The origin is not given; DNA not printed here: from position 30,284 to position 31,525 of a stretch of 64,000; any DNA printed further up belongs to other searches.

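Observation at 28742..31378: Polytopic membrane protein ending in an ExoY/CyaA/edema-factor-type (class II) nucleotidyl-cyclase signature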

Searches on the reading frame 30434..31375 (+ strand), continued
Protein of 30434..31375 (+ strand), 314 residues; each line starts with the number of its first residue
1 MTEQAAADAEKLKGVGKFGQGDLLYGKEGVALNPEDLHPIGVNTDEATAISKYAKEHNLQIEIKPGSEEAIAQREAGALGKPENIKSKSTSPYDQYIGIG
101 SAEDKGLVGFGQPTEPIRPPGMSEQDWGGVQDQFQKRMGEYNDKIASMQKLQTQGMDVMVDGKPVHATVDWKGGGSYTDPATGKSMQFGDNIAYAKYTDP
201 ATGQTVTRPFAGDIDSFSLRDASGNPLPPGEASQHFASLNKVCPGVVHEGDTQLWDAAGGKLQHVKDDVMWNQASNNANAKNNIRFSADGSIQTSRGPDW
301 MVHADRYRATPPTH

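Call 48: list_cluster_members(proteins=[P0023, P0080, P0030, P0041, P0035, P0021, P0013, P0027, P0010, P0008])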
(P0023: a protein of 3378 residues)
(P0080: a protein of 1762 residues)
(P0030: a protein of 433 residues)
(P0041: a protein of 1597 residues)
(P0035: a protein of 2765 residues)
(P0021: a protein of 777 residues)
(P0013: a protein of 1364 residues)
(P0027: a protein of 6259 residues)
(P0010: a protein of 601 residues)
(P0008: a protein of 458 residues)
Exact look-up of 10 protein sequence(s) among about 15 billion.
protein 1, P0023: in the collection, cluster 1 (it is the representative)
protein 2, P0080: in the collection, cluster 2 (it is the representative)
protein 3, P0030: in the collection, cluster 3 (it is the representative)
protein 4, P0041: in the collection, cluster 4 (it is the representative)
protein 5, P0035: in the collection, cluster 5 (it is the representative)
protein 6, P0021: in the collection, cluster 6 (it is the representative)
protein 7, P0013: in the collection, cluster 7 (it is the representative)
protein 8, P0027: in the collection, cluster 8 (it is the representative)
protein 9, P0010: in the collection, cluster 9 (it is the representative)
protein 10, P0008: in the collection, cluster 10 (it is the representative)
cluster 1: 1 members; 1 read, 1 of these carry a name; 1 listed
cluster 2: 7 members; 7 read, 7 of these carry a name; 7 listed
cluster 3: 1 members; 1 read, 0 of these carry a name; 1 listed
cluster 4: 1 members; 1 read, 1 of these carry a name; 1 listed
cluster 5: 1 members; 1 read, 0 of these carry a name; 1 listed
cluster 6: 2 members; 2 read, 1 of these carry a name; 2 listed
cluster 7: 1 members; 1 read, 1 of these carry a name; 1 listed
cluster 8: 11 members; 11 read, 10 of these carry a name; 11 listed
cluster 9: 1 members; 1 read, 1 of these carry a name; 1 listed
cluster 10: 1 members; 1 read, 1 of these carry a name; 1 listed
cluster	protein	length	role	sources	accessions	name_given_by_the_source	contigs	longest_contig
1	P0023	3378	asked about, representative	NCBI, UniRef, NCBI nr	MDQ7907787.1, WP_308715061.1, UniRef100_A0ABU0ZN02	toxin glutamine deamidase domain-containing protein [Phytohabitans sp. ZYX-F-186] | Toxin glutamine deamidase domain-containing protein n=1 Tax=Phytohabitans maris ...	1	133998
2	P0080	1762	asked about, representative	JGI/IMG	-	hypothetical protein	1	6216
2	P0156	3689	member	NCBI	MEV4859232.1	EndoU domain-containing protein, partial [Streptomyces ossamyceticus]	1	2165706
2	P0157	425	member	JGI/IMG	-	hypothetical protein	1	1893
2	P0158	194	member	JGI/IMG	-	hypothetical protein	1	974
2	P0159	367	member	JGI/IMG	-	hypothetical protein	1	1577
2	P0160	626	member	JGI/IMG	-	hypothetical protein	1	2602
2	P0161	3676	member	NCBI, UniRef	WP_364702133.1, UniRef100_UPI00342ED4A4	EndoU domain-containing protein [Streptomyces ossamyceticus] | EndoU domain-containing protein n=1 Tax=Streptomyces ossamyceticus TaxID=249581 ...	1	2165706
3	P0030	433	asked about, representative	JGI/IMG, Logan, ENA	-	-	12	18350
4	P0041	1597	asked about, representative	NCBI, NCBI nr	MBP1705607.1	MAG: hypothetical protein H6Q36_1346 [Chloroflexi bacterium] | hypothetical protein [Chloroflexota bacterium]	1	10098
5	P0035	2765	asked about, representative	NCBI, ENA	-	-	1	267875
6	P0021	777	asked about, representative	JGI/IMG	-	hypothetical protein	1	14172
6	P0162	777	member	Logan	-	-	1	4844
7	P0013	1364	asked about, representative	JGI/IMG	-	hypothetical protein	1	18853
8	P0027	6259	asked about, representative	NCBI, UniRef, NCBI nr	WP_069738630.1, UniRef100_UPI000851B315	hypothetical protein [Streptomyces sp. EN27] | hypothetical protein n=1 Tax=Streptomyces sp. EN27 TaxID=211464 RepID=UPI000851B315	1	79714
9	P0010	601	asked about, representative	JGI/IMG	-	hypothetical protein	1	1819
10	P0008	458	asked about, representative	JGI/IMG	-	hypothetical protein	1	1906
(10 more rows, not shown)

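Call 49: search_protein_families(library=pfam, proteins=[P0080, P0041, P0035, P0066, P0042], max_evalue=0.001)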
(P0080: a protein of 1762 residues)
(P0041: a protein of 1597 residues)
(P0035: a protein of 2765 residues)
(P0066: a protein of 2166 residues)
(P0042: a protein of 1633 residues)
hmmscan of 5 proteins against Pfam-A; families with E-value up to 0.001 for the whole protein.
P0080 (1762 aa): 0 families

P0041 (1597 aa): 1 family
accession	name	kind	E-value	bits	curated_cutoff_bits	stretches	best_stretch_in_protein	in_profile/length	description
PF03497.21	Anthrax_toxA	-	6.5e-05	23.5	25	1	1256-1306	9-59/173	Anthrax toxin LF subunit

P0035 (2765 aa): 1 family
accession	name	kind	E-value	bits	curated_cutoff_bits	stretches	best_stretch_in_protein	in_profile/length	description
PF25547.1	WXG100_2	-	7.3e-08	32.9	27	1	31-151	18-140/150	WXG100 like domain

P0066 (2166 aa): 1 family
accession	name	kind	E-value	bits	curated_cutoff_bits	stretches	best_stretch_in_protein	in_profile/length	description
PF00191.25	Annexin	-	4.6e-32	110.3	25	3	1023-1078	2-57/66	Annexin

P0042 (1633 aa): 0 families
